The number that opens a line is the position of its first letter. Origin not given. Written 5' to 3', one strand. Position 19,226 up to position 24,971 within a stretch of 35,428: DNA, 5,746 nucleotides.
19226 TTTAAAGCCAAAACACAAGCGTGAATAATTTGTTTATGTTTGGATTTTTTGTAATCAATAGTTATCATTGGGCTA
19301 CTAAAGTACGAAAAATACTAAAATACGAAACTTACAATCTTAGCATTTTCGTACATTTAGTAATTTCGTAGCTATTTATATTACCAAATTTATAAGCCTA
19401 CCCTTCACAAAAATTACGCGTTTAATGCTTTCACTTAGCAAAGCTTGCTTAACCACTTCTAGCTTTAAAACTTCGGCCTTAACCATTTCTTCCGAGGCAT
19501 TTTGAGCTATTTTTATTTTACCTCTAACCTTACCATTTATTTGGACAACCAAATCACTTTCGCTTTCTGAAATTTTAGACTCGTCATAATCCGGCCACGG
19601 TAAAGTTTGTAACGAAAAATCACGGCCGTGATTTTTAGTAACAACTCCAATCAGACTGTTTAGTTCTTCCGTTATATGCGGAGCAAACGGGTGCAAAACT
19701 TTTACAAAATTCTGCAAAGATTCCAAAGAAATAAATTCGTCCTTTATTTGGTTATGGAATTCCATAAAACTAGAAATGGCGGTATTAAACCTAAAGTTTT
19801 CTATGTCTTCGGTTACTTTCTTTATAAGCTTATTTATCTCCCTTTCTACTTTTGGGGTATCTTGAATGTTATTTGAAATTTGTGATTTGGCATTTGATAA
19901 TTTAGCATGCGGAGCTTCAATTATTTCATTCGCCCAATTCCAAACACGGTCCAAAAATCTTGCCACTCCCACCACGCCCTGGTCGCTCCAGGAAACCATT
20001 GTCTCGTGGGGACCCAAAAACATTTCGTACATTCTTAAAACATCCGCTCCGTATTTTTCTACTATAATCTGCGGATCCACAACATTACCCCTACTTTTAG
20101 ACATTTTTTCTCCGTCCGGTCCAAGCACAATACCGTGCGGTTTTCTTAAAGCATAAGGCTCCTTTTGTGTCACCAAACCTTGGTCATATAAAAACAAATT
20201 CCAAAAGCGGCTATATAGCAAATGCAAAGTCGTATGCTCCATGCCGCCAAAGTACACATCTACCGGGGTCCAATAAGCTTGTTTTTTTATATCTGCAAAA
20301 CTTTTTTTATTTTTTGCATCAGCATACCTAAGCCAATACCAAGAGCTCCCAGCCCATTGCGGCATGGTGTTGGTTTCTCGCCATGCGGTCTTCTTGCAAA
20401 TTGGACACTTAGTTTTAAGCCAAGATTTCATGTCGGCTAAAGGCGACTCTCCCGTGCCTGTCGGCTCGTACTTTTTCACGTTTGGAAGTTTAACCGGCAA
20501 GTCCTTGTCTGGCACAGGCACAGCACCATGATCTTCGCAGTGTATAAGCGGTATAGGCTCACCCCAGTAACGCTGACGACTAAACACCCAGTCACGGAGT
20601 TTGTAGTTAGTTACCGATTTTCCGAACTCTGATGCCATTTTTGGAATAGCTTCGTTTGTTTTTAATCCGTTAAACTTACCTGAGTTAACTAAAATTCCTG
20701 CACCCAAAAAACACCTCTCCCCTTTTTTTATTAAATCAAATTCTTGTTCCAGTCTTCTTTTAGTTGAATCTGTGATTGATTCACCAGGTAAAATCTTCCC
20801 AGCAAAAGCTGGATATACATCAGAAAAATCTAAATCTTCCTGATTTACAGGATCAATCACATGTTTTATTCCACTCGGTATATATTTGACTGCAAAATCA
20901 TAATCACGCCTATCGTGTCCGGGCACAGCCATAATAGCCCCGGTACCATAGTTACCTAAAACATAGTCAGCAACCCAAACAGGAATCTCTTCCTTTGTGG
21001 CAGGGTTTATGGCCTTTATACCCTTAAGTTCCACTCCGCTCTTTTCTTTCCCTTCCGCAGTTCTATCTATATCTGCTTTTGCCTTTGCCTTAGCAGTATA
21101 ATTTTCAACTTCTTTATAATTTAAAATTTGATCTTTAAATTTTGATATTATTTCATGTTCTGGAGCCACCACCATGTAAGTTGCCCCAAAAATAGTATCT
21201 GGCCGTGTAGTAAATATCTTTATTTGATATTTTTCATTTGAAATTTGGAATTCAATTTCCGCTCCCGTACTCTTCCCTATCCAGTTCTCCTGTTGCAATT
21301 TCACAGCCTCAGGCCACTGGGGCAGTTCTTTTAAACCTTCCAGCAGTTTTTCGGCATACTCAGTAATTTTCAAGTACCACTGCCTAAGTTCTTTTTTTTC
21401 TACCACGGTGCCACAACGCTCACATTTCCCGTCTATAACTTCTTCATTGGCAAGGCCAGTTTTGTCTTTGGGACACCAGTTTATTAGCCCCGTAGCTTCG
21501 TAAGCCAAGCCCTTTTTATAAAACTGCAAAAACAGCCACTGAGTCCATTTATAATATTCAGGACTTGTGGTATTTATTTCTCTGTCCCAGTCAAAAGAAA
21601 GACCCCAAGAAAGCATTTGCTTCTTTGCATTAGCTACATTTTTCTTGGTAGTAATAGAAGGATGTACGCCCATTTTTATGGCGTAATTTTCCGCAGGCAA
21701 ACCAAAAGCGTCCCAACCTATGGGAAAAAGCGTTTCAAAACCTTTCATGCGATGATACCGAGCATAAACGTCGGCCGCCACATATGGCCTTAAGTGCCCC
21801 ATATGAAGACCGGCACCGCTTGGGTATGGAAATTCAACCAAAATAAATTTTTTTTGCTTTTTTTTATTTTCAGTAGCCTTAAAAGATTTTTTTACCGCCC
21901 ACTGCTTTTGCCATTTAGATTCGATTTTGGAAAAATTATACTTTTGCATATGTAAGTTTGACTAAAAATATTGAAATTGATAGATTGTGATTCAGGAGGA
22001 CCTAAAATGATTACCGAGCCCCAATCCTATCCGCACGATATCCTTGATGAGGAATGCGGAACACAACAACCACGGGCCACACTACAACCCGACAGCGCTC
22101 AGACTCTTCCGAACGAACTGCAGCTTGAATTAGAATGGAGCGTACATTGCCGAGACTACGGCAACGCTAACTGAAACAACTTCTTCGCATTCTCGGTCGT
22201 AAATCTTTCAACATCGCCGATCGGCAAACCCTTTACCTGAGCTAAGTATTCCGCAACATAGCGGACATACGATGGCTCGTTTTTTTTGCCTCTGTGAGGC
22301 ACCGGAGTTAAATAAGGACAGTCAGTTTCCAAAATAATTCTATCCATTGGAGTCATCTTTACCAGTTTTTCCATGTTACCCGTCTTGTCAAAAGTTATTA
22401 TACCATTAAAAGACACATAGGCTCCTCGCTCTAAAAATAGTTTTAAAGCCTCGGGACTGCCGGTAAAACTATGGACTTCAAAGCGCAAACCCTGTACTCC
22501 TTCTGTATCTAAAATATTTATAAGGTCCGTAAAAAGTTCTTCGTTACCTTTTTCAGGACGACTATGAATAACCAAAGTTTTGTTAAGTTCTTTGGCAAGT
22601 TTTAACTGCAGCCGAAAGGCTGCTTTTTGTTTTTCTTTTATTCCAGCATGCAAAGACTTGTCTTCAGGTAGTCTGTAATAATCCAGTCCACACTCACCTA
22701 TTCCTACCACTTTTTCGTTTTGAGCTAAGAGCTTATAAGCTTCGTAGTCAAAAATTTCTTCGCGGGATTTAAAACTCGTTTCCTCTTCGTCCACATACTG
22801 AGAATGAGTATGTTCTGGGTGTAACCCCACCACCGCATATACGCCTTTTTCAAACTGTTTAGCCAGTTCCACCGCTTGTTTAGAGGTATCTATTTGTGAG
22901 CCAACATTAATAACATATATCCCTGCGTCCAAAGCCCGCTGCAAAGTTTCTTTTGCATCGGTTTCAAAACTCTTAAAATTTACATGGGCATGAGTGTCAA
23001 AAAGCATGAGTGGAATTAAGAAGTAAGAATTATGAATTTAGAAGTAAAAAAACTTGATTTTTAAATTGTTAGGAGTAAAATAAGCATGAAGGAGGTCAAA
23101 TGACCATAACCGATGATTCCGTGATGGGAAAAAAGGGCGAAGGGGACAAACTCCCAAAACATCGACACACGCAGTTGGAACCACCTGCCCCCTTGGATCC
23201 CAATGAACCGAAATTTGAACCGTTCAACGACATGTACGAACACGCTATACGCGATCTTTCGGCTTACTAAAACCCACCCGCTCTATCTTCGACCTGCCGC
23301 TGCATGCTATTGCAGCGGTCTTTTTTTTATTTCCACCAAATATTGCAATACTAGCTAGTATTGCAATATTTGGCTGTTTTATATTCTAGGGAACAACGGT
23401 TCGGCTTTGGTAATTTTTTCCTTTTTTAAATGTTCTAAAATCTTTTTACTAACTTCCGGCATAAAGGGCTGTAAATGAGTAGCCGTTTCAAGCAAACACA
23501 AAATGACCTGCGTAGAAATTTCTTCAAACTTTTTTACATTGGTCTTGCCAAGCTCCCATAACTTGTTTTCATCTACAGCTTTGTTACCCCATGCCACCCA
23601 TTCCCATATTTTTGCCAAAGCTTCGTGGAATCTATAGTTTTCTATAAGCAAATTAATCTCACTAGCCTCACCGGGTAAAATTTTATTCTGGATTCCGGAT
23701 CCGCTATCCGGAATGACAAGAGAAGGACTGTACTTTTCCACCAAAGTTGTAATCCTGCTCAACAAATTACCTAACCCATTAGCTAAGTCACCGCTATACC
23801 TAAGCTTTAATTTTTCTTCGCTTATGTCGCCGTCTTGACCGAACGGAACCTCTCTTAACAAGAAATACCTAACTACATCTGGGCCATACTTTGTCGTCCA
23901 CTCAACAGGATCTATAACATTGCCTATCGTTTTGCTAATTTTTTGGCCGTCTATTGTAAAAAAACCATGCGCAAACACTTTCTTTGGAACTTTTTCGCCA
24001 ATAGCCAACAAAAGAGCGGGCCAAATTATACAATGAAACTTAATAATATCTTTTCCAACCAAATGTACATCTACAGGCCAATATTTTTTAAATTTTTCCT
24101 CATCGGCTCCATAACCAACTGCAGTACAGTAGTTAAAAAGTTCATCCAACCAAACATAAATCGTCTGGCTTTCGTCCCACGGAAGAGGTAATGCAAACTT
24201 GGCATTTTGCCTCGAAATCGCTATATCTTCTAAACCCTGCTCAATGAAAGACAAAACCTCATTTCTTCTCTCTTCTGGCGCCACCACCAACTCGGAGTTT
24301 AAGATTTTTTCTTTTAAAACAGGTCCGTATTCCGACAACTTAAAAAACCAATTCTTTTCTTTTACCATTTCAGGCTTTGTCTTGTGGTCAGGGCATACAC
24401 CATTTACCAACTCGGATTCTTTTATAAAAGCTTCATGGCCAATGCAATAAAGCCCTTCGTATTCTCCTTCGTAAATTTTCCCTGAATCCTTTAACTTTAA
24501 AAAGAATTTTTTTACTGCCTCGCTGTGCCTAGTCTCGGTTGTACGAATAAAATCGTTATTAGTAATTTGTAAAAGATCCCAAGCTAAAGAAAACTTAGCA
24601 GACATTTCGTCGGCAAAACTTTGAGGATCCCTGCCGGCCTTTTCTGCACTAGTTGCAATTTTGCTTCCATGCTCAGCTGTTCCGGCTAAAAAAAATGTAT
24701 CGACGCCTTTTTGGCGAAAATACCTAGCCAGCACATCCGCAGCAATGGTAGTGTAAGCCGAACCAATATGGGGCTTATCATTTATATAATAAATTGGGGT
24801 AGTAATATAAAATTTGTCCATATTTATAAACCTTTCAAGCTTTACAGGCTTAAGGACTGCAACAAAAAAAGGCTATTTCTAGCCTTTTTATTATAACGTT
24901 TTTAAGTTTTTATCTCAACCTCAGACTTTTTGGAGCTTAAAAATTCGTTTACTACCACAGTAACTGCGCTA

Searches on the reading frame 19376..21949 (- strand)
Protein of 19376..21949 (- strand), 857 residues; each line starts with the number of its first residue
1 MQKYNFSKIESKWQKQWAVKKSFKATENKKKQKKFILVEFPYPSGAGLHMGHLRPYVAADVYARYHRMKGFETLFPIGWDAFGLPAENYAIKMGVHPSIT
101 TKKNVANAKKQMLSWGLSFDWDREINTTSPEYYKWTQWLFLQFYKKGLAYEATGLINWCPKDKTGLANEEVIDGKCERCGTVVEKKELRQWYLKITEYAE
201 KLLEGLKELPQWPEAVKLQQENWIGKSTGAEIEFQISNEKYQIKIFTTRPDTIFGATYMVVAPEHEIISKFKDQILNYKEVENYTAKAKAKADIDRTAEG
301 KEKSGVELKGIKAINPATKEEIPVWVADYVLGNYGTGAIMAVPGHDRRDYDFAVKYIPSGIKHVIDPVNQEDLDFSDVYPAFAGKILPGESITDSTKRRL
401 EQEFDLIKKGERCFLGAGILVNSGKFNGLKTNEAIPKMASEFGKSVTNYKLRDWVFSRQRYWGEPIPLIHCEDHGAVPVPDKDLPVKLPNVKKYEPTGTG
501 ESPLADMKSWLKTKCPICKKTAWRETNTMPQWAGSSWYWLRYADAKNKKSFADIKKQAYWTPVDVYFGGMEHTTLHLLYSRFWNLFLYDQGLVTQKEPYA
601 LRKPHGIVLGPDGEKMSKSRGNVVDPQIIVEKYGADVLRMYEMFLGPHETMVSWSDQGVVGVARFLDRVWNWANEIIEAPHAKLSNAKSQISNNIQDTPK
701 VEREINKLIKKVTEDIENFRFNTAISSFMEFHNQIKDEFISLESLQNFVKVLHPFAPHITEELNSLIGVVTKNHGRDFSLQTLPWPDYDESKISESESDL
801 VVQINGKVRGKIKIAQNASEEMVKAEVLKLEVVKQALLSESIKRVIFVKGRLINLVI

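Call 71: search_protein_families(library=pfam, proteins=[window:19376-21949:-])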
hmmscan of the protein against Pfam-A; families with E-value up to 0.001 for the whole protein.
window:19376-21949:- (857 aa): 5 families
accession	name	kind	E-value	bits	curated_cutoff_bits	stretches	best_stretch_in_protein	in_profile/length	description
PF13603.12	tRNA-synt_1_2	-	6.2e-59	199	25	1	221-377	1-151/185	Leucyl-tRNA synthetase, editing domain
PF00133.28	tRNA-synt_1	-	4.4e-50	171.1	22.7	2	12-225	1-226/414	tRNA synthetases class I (I, L, M and V)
PF09334.17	tRNA-synt_1g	-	6e-35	121.2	20.1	2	38-180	5-143/391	tRNA synthetases class I (M)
PF08264.19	Anticodon_1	-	1.1e-23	84.2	25.1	1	702-821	5-145/148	Anticodon-binding domain of tRNA ligase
PF01406.26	tRNA-synt_1e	-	8.2e-05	22.5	27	0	610-641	248-279/301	tRNA synthetases class I (C) catalytic domain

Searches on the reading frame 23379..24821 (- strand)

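Call 71: search_protein_families(library=pfam, proteins=[window:23379-24821:-])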
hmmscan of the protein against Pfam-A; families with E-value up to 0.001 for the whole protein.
window:23379-24821:- (480 aa): 5 families
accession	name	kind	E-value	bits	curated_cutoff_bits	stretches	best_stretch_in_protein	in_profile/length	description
PF09334.17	tRNA-synt_1g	-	5.4e-101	338.6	20.1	2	137-357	163-390/391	tRNA synthetases class I (M)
PF00133.28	tRNA-synt_1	-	1.3e-29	103.7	22.7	2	220-330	298-410/414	tRNA synthetases class I (I, L, M and V)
PF01406.26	tRNA-synt_1e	-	9.7e-16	58.4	27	2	13-121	19-126/301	tRNA synthetases class I (C) catalytic domain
PF01921.24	tRNA-synt_1f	-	2.9e-05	23.6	27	1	250-326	235-314/360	tRNA synthetases class I (K)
PF08264.19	Anticodon_1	-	0.00038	20.8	25.1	1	388-475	14-103/148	Anticodon-binding domain of tRNA ligase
